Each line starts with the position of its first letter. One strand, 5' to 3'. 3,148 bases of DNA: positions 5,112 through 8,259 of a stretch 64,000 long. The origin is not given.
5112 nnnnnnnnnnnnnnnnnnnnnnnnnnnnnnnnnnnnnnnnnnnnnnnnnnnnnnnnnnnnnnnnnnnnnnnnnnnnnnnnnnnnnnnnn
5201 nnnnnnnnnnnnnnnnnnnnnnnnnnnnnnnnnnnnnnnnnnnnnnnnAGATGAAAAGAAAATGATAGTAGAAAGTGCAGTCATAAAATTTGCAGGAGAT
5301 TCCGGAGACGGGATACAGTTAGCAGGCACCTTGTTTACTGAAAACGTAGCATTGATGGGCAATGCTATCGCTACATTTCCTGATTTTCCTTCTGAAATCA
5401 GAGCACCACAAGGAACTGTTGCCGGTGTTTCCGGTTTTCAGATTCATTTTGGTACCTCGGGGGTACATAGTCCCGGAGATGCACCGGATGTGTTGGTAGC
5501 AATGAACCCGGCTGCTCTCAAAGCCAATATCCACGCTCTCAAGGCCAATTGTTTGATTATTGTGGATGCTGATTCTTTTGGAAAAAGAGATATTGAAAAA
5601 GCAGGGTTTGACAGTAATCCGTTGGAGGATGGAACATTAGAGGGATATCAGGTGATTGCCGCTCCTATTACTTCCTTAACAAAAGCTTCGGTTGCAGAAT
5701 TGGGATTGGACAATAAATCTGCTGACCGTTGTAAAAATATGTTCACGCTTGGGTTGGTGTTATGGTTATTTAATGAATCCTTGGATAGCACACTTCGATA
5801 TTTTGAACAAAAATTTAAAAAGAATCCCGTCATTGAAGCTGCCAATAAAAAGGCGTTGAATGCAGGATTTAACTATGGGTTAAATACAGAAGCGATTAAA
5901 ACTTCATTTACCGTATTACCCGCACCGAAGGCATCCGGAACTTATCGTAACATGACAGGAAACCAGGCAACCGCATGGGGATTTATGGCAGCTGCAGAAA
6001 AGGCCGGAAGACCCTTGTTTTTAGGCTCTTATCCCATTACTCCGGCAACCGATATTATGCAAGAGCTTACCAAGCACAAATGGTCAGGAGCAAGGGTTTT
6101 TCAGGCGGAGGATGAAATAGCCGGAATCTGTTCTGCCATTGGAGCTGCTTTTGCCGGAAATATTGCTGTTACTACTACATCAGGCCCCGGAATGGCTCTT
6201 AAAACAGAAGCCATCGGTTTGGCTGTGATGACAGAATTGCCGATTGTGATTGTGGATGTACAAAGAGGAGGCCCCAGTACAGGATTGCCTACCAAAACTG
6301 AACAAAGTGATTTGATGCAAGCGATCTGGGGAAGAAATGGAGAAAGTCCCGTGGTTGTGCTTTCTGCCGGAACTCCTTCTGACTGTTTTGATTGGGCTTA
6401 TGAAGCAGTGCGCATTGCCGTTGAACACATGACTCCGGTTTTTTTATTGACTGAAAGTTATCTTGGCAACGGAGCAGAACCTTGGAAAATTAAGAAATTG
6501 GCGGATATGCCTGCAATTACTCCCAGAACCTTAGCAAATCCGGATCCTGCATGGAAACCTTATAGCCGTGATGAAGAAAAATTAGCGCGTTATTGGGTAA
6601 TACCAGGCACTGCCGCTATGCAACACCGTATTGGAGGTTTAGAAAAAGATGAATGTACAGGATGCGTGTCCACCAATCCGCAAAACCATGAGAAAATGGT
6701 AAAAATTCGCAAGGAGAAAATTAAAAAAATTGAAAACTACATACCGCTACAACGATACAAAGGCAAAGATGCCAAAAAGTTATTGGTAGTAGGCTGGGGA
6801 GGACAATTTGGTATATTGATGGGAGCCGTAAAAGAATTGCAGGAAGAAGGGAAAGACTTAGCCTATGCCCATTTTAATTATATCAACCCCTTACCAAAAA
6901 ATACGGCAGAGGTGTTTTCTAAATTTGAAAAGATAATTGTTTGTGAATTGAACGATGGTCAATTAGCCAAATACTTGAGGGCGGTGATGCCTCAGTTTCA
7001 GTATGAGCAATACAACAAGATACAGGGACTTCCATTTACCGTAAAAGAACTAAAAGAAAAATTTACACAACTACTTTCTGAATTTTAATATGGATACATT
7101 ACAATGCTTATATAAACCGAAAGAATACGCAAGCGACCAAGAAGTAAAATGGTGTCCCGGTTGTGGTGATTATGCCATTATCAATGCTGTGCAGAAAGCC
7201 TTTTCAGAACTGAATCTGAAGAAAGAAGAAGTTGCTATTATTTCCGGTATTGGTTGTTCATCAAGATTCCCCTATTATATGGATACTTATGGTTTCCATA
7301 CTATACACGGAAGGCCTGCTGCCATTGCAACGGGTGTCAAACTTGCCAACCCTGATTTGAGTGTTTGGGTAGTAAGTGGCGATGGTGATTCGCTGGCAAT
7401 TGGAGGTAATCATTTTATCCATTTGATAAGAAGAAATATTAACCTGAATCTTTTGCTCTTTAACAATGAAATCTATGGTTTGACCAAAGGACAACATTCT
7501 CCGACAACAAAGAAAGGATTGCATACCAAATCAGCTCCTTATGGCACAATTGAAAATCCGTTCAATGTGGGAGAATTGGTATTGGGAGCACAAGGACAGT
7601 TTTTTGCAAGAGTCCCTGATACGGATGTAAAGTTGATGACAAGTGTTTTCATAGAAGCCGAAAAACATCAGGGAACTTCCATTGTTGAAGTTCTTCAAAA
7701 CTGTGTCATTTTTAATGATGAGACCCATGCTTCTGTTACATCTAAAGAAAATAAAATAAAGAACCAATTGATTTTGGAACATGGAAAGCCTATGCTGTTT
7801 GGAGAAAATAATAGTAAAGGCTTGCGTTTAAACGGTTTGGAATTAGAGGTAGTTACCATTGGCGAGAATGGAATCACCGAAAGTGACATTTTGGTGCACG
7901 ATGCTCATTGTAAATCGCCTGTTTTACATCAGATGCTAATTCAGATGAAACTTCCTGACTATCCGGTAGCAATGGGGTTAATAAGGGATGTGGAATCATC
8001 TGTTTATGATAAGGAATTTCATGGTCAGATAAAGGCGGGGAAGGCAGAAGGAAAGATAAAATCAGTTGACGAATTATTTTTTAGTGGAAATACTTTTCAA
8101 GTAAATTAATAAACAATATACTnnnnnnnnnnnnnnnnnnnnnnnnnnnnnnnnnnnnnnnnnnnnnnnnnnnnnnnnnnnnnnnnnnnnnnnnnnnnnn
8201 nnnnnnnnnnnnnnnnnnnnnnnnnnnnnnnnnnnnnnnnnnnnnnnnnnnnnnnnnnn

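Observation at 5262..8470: KorAB plus an Alvin-type ferredoxin with a ~50-aa inter-cluster insertion sit inside the molybdenum enzyme operon as a dedicated low-potential electron donor module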

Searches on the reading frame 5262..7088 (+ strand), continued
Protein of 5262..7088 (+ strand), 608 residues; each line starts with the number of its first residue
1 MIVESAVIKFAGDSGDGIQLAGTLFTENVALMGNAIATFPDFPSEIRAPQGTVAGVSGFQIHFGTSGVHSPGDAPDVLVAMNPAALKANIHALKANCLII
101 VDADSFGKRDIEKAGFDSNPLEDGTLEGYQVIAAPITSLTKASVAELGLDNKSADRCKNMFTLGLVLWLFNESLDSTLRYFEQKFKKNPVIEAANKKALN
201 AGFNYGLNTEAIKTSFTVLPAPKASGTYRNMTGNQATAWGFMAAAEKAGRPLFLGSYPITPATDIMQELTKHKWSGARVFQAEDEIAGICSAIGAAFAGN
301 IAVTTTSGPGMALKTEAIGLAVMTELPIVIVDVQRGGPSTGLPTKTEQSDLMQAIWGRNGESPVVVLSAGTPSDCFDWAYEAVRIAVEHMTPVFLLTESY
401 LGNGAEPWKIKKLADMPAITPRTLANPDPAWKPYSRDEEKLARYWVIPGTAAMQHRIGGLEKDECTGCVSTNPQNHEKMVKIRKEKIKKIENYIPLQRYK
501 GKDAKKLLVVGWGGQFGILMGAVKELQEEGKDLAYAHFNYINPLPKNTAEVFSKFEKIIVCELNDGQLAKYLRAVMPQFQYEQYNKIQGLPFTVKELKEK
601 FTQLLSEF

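Call 56: find_encoding_contigs(protein=P0177, flank=10000, max_places=1)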
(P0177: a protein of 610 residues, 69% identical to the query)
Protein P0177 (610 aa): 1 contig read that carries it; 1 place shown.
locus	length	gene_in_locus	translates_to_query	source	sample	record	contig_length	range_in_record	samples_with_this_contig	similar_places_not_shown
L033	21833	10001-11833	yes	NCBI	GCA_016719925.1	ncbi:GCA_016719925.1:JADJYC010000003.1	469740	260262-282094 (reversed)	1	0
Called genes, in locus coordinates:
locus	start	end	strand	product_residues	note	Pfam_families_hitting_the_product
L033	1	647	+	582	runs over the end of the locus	PF00501:AMP-binding, PF23562:AMP-binding_C_3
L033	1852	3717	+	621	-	PF01210:NAD_Gly3P_dh_N (faint), PF02558:ApbA, PF03807:F420_oxidored (weak), PF08546:ApbA_C, PF01869:BcrAD_BadFG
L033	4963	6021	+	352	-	PF08240:ADH_N, PF00107:ADH_zinc_N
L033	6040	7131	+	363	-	PF00378:ECH_1, PF16113:ECH_2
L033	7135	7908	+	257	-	PF00378:ECH_1, PF16113:ECH_2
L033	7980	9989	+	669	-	PF02737:3HCDH_N, PF00725:3HCDH, PF00378:ECH_1, PF16113:ECH_2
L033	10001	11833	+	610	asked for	PF01558:POR, PF01855:POR_N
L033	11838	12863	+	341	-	PF02775:TPP_enzyme_C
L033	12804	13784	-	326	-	PF04055:Radical_SAM, PF16199:Radical_SAM_C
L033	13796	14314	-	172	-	PF01814:Hemerythrin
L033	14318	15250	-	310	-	PF00941:FAD_binding_5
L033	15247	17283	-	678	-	PF01315:Ald_Xan_dh_C (weak), PF02738:MoCoBD_1, PF20256:MoCoBD_2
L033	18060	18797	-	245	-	PF00106:adh_short, PF01370:Epimerase (weak), PF08659:KR, PF23441:SDR (weak), PF13561:adh_short_C2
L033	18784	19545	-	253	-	PF02625:XdhC_CoxI, PF13478:XdhC_C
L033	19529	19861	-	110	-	PF12804:NTP_transf_3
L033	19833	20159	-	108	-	PF12804:NTP_transf_3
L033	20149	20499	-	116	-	PF00037:Fer4, PF12797:Fer4_2 (faint), PF13187:Fer4_9 (faint), PF12800:Fer4_4 (faint), PF12838:Fer4_7 (weak)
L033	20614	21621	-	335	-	PF00425:Chorismate_bind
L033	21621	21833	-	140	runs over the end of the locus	PF03061:4HBT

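Call 57: find_encoding_contigs(protein=P0159, flank=10000, max_places=1)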
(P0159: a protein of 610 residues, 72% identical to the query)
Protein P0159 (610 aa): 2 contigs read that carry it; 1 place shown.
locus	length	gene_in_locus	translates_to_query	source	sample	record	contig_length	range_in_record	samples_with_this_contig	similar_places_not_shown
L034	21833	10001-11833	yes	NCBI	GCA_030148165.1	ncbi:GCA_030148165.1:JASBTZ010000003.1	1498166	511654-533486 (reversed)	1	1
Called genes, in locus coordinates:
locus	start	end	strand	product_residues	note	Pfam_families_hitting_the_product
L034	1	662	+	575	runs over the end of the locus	PF00501:AMP-binding, PF23562:AMP-binding_C_3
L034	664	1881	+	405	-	PF06050:HGD-D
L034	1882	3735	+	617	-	PF02558:ApbA, PF08546:ApbA_C, PF01869:BcrAD_BadFG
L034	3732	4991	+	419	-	PF00108:Thiolase_N, PF02803:Thiolase_C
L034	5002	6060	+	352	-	PF08240:ADH_N, PF00107:ADH_zinc_N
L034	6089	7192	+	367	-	PF00378:ECH_1, PF16113:ECH_2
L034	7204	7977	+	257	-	PF00378:ECH_1, PF16113:ECH_2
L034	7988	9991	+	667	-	PF02737:3HCDH_N, PF00725:3HCDH, PF00378:ECH_1, PF16113:ECH_2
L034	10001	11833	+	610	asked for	PF01558:POR, PF01855:POR_N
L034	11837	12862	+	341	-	PF02775:TPP_enzyme_C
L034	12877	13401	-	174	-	PF01814:Hemerythrin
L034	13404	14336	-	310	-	PF00941:FAD_binding_5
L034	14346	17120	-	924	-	PF00111:Fer2 (weak), PF01799:Fer2_2, PF01315:Ald_Xan_dh_C, PF02738:MoCoBD_1, PF20256:MoCoBD_2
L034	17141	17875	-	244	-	PF00106:adh_short, PF01370:Epimerase, PF08659:KR, PF13561:adh_short_C2, PF23441:SDR (weak)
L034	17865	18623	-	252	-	PF02625:XdhC_CoxI, PF13478:XdhC_C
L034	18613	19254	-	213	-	PF12804:NTP_transf_3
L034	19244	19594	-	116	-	PF00037:Fer4 (weak), PF12838:Fer4_7 (weak), PF13187:Fer4_9 (faint)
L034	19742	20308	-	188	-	PF08207:EFP_N, PF01132:EFP, PF09285:Elong-fact-P_C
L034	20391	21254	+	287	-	PF00924:MS_channel_2nd, PF21082:MS_channel_3rd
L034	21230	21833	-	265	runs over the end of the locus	PF05050:Methyltransf_21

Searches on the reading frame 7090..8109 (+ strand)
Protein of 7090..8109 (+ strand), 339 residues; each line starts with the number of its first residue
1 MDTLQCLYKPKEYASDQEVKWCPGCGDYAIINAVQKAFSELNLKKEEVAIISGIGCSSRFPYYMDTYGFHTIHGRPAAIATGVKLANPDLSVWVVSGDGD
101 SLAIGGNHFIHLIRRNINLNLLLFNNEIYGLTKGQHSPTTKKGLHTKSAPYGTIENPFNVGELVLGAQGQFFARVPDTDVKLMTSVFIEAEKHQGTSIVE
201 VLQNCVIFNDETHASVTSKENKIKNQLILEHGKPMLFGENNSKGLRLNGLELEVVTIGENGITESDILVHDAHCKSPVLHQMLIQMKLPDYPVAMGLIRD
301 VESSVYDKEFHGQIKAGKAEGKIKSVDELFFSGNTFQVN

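Call 4: search_protein_families(library=ncbifam, proteins=[window:7090-8109:+], max_evalue=0.00001)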
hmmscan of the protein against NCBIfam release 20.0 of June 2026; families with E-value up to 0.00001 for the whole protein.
window:7090-8109:+ (339 aa): 10 families
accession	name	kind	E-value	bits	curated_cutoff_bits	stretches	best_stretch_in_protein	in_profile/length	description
NF008820.0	PRK11866.1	equivalog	4e-77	259.4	402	1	8-211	4-207/287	2-oxoacid ferredoxin oxidoreductase subunit beta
TIGR02177.1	PorB_KorB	subfamily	7.6e-75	252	261.9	1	19-210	1-192/286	2-oxoacid:acceptor oxidoreductase, beta subunit, pyruvate/2-ketoisovalerate family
NF041171.1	Oxoac_fdxbeta_Archa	equivalog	4.3e-69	233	423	1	19-212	3-196/296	2-oxoacid:ferredoxin oxidoreductase subunit beta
NF008821.0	PRK11869.1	equivalog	2.1e-66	223.7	438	1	14-210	9-205/286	2-oxoacid ferredoxin oxidoreductase subunit beta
NF007207.0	PRK09628.1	equivalog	7.7e-62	209.4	364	1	19-208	16-205/277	2-oxoglutarate ferredoxin oxidoreductase subunit beta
TIGR02176.1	pyruv_ox_red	equivalog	3.3e-10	38.5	911.35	1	91-217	955-1082/1167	pyruvate:ferredoxin (flavodoxin) oxidoreductase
TIGR03336.1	IOR_alpha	equivalog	3.9e-10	38.7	650.9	1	21-215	358-541/595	indolepyruvate ferredoxin oxidoreductase subunit alpha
NF008819.1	PRK11865.1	equivalog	4.9e-09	35.8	405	1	20-153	19-155/300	pyruvate synthase subunit PorB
NF008818.0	PRK11864.1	subfamily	1.6e-06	27.5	405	1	21-199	20-202/300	3-methyl-2-oxobutanoate dehydrogenase subunit beta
TIGR03846.1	sulfopy_beta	equivalog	3.6e-06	27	221.5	1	50-141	17-112/182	sulfopyruvate decarboxylase subunit beta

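Call 10: search_protein_families(library=pfam, proteins=[window:7090-8109:+], max_evalue=0.001)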
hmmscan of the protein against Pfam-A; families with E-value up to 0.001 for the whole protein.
window:7090-8109:+ (339 aa): 1 family
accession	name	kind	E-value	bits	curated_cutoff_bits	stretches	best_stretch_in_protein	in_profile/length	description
PF02775.26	TPP_enzyme_C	-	1.7e-27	96.5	21.9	1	54-201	2-151/151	Thiamine pyrophosphate enzyme, C-terminal TPP binding domain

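Call 35: search_solved_structures(query=window:7090-8106:+, max_evalue=1e-10, show_alignments=1)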
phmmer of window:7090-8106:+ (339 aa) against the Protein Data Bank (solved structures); distinct sequences matched with E-value up to 1e-10: 4.
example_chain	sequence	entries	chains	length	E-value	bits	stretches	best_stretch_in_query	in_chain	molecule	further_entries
6n2n_B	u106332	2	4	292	2e-55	191.4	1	8-210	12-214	Pyruvate ferredoxin/flavodoxin oxidoreductase, beta subunit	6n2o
5b46_B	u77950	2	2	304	4.2e-52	180.5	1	19-211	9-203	2-oxoacid--ferredoxin oxidoreductase beta subunit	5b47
5b48_B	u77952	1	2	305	4.3e-51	177.2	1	19-211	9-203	2-oxoacid--ferredoxin oxidoreductase beta subunit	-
8ys5_C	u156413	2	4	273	1.2e-49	172.4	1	19-207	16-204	2-oxoglutarate ferredoxin oxidoreductase subunit beta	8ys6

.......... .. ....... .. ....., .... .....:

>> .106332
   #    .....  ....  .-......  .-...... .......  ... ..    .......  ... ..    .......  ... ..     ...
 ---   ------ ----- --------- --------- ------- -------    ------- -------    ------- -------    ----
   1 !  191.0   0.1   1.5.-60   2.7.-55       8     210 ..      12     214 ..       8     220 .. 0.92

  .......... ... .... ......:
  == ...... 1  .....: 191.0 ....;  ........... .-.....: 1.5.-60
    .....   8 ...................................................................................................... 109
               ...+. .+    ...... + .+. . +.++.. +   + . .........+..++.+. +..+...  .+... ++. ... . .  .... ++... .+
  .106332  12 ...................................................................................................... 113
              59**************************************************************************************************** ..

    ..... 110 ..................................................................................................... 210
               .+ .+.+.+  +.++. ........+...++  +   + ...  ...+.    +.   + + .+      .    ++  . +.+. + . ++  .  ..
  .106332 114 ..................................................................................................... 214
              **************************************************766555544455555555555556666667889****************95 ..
